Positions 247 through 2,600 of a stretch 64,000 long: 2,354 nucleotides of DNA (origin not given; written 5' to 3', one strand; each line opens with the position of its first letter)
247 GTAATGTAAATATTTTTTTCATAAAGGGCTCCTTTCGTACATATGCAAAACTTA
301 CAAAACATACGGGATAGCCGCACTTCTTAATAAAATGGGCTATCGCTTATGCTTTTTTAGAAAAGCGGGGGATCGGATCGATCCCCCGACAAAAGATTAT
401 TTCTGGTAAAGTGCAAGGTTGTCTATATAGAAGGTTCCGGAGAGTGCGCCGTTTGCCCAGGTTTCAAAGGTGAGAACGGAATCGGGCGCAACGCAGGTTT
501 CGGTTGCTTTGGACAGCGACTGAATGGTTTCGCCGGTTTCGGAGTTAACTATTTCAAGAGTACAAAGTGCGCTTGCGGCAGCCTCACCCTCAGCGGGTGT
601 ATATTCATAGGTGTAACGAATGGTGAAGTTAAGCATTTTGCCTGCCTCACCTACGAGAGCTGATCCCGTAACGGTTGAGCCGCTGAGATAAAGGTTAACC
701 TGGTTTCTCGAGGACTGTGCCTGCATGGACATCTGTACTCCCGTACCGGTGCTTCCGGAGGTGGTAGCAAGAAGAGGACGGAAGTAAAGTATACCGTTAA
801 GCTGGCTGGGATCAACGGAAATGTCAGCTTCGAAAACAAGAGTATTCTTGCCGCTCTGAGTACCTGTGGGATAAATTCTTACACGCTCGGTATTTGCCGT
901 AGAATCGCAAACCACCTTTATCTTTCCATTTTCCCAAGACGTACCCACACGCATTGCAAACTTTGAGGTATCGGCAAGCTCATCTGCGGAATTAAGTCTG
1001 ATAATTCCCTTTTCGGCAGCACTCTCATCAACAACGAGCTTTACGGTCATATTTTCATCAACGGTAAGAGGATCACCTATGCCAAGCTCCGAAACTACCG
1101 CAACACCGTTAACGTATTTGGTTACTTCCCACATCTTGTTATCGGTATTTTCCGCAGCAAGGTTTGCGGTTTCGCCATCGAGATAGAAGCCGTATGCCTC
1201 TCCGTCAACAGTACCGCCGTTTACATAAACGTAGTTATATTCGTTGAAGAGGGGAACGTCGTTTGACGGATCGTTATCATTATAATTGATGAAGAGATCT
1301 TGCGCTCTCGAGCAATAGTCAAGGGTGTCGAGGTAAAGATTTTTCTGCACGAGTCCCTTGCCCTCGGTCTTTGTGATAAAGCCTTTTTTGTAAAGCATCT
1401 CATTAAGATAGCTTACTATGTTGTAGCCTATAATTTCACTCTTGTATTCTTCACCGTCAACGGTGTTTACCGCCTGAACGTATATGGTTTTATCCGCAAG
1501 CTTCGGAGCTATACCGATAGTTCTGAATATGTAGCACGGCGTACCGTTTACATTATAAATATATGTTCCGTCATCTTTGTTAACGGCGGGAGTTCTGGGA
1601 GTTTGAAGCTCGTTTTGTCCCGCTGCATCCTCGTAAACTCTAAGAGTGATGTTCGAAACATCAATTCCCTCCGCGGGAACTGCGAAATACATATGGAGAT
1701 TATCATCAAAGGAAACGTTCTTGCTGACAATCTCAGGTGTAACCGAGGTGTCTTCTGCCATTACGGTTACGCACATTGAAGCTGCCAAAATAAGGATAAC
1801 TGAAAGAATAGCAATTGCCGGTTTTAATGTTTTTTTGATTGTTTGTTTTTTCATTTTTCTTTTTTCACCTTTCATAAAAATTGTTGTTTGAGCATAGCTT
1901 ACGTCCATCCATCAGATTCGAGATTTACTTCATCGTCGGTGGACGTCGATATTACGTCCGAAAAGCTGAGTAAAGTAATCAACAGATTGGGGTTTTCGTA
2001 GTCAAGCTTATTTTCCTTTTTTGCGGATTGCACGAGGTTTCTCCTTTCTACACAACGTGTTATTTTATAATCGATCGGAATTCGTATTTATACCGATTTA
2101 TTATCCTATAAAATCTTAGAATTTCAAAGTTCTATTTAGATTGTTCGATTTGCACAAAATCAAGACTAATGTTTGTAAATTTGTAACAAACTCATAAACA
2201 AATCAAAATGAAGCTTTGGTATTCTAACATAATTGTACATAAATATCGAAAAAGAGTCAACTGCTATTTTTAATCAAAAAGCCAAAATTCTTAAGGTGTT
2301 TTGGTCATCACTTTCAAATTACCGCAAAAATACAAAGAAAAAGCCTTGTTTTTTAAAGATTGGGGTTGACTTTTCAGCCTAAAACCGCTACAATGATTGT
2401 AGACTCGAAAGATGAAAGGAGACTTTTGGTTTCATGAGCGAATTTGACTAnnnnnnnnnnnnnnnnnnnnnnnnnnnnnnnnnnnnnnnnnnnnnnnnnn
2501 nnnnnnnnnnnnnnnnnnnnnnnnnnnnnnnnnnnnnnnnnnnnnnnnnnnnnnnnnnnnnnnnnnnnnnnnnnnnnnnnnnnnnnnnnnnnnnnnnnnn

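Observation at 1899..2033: Unannotated 44-codon ORF with a strong SD immediately upstream of a secreted protein gene (peptide family, copy 1)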

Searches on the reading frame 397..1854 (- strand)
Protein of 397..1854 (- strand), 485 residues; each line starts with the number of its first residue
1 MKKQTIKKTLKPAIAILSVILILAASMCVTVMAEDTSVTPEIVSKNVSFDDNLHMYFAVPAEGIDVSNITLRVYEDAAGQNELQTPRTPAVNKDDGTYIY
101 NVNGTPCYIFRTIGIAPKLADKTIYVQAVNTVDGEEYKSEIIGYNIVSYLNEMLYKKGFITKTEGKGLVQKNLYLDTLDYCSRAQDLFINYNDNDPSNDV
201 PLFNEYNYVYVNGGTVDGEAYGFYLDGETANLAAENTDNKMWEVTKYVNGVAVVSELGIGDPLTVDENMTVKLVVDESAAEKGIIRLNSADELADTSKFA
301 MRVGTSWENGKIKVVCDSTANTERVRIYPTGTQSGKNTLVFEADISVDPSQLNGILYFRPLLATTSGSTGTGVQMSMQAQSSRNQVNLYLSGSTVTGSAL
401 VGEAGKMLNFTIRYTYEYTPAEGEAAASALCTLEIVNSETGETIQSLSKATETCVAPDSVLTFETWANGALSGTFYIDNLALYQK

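Call 7: search_protein_families(library=pfam, proteins=[window:397-1854:-], max_evalue=1)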
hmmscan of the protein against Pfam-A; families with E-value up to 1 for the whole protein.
window:397-1854:- (485 aa): 1 family
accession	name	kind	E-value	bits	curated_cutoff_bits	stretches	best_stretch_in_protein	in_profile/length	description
PF12930.12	DUF3836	-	0.32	11.3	25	0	380-419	23-67/127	Family of unknown function (DUF3836)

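Call 8: search_protein_families(library=ncbifam, proteins=[window:397-1854:-], max_evalue=1)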
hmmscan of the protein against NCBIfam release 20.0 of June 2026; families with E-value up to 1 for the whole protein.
window:397-1854:- (485 aa): 0 families

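Call 54: find_homologous_proteins(query=window:397-1854:-, max_evalue=0.00001)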
Query window:397-1854:- (485 aa): 15 proteins with E <= 0.00001 among 8000 candidates.
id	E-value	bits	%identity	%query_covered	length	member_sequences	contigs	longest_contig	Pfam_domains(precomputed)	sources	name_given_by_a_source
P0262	1.6e-290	981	90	100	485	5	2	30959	-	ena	-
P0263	3.2e-282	954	88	100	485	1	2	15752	-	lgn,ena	-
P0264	3.6e-279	944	88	99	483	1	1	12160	-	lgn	-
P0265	5.5e-279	943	87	100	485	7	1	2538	-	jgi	-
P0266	4.1e-255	865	79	100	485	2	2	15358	-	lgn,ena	-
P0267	3.3e-194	664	64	100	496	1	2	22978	-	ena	-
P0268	3.5e-193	660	63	100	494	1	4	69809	-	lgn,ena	-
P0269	1.1e-178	613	60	100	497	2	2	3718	-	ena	-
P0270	2.3e-176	605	60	99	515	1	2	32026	-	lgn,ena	-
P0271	1.9e-175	602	60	100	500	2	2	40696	-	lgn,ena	-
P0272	1.9e-175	602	60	99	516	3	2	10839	-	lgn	-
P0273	2.2e-162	559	57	92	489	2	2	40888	-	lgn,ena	-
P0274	1.0e-139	484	52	99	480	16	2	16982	-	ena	-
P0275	1.1e-124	435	48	99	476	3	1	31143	-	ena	-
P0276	4.0e-12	64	25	83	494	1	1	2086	-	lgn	-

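Call 56: find_encoding_contigs(protein=P0268, flank=5000, max_places=2)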
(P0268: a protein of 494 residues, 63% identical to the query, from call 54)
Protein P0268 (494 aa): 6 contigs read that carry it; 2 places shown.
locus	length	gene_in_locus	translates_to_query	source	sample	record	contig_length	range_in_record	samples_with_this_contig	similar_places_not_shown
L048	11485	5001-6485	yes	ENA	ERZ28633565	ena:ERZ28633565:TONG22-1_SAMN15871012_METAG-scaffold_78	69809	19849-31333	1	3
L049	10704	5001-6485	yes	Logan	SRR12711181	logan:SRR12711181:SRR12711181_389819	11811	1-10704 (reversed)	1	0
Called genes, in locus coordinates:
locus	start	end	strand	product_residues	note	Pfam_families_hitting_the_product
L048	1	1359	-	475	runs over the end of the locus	-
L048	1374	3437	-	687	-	PF12708:Pect-lyase_RHGA_epim (weak), PF13229:Beta_helix (faint)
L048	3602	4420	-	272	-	PF12833:HTH_18, PF00165:HTH_AraC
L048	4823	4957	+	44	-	-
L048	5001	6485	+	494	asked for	-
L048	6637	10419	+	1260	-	-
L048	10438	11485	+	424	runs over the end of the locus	-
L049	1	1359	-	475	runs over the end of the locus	-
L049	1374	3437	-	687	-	PF12708:Pect-lyase_RHGA_epim (weak), PF13229:Beta_helix (faint)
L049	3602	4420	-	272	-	PF12833:HTH_18, PF00165:HTH_AraC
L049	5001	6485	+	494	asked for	-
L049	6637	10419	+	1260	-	-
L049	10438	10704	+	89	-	?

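Call 57: find_encoding_contigs(protein=P0275, flank=5000, max_places=2)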
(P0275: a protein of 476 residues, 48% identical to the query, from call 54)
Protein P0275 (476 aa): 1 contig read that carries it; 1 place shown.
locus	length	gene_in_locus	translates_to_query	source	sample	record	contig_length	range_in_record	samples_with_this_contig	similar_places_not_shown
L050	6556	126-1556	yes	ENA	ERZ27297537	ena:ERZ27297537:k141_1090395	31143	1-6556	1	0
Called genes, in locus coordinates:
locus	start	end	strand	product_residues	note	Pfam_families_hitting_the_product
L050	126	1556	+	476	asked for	-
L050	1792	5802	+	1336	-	-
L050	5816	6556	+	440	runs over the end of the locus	-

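Call 59: find_encoding_contigs(protein=P0273, flank=5000, max_places=2)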
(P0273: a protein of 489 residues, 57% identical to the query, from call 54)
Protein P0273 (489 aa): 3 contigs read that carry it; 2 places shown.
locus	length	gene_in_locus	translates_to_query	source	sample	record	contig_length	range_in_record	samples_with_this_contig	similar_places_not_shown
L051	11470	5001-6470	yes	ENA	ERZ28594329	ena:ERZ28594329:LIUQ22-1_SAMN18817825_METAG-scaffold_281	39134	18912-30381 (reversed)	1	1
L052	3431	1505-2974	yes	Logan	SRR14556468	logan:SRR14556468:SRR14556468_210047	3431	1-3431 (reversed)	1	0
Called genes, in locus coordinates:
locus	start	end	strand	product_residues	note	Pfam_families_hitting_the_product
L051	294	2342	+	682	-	PF12708:Pect-lyase_RHGA_epim (faint), PF13229:Beta_helix (faint)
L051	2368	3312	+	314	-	-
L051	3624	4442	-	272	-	PF02311:AraC_binding, PF12833:HTH_18, PF00165:HTH_AraC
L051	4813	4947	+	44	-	-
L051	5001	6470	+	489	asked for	-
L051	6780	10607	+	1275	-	-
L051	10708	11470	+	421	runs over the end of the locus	-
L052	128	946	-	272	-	PF02311:AraC_binding, PF12833:HTH_18, PF00165:HTH_AraC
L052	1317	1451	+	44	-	-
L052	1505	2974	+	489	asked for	-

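Call 60: find_encoding_contigs(protein=P0271, flank=5000, max_places=2)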
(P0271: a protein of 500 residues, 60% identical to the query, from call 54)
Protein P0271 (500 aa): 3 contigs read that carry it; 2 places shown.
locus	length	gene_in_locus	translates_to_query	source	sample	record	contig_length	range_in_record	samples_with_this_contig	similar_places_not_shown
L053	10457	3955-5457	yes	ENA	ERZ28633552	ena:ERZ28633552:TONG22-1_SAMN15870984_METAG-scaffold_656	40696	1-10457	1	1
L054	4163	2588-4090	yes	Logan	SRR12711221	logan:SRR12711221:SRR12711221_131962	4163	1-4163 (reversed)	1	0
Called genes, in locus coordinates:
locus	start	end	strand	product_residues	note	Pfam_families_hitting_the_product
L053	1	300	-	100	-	?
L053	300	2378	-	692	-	PF13229:Beta_helix (faint), PF12708:Pect-lyase_RHGA_epim (weak)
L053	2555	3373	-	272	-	PF12833:HTH_18, PF00165:HTH_AraC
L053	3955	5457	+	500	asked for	-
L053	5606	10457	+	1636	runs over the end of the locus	-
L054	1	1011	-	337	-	?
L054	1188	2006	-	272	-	PF12833:HTH_18, PF00165:HTH_AraC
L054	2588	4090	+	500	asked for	-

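Call 65: predict_structure(alignment_id=A8)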
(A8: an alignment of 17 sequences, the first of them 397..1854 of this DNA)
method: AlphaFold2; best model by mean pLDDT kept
length: 485 residues; sequences in the alignment: 17
mean_pLDDT: 83.8   pTM: 0.66
mean pLDDT of the five models: 83.8, 82.2, 79.8, 76.7, 69.4
residues with pLDDT >= 90: 206; 70-90: 221; 50-70: 35; < 50: 23
segments of 3 or more residues with pLDDT < 50: 1-13, 26-35
pLDDT, mean of each block of 10 residues (from residue 1): 40 54 48 54 84 87 89 90 76 88 85 86 91 89 91 89 84 93 91 81 94 92 95 86 87 85 95 72 71 85 84 81 82 79 91 91 81 93 92 86 87 94 93 87 90 87 86 87 85
secondary structure, 60 per line:
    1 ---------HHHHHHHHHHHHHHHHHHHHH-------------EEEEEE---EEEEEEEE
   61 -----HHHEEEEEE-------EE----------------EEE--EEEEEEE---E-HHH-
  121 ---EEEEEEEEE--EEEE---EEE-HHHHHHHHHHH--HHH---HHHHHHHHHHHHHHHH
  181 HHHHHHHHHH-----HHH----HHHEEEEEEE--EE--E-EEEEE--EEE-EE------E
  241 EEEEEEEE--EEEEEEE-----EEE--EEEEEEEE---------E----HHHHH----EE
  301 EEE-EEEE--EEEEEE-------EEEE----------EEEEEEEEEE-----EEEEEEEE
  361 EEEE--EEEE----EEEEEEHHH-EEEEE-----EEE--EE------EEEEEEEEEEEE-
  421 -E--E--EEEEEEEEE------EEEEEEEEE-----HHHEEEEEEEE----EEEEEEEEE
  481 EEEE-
elements in order: H10-30 E44-49 E53-60 E69-74 E100-102 E105-111 E124-132 E135-138 E142-144 H146-156 H165-190 E206-212 E221-225 E228-230 E240-248 E251-257 E263-265 E268-275 H290-294 E299-303 E305-308 E311-316 E324-327 E338-347 E353-364 E367-370 E375-380 E385-389 E395-397 E408-419 E428-436 E443-451 E460-467 E472-484

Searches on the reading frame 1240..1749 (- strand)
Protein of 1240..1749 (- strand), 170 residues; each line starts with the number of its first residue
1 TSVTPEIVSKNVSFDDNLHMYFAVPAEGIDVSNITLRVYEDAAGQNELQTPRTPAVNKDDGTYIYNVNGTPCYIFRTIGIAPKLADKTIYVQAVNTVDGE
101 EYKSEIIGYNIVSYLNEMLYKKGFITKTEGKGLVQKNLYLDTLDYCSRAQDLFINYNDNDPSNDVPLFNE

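Call 80: predict_structure(alignment_id=A9)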
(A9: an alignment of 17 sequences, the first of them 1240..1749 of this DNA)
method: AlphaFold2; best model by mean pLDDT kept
length: 170 residues; sequences in the alignment: 17
mean_pLDDT: 87.2   pTM: 0.77
mean pLDDT of the five models: 87.2, 86.4, 85.6, 84.0, 84.1
residues with pLDDT >= 90: 108; 70-90: 42; 50-70: 17; < 50: 3
segments of 3 or more residues with pLDDT < 50: none
pLDDT, mean of each block of 10 residues (from residue 1): 89 85 94 93 87 86 92 89 90 94 94 93 94 94 89 62 56
secondary structure, 60 per line:
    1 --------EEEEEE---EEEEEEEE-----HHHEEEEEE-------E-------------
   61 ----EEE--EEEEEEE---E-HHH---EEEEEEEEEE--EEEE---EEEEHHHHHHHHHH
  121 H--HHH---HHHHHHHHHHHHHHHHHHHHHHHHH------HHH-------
elements in order: E9-14 E18-25 E34-39 E65-67 E70-76 E88-97 E100-103 E107-110 H111-121 H130-154

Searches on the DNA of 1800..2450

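Call 93: search_rna_families(source=window, start=1800, end=2450, threshold=evalue, max_evalue=1)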
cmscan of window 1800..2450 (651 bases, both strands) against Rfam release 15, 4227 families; matches with E-value up to 1: 1.
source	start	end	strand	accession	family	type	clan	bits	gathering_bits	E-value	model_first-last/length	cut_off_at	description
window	2116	2166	-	RF04345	Plastid-rps12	Cis-reg;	-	23.7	78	0.87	1-97/97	no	Plastid-rps12 3UTR RNA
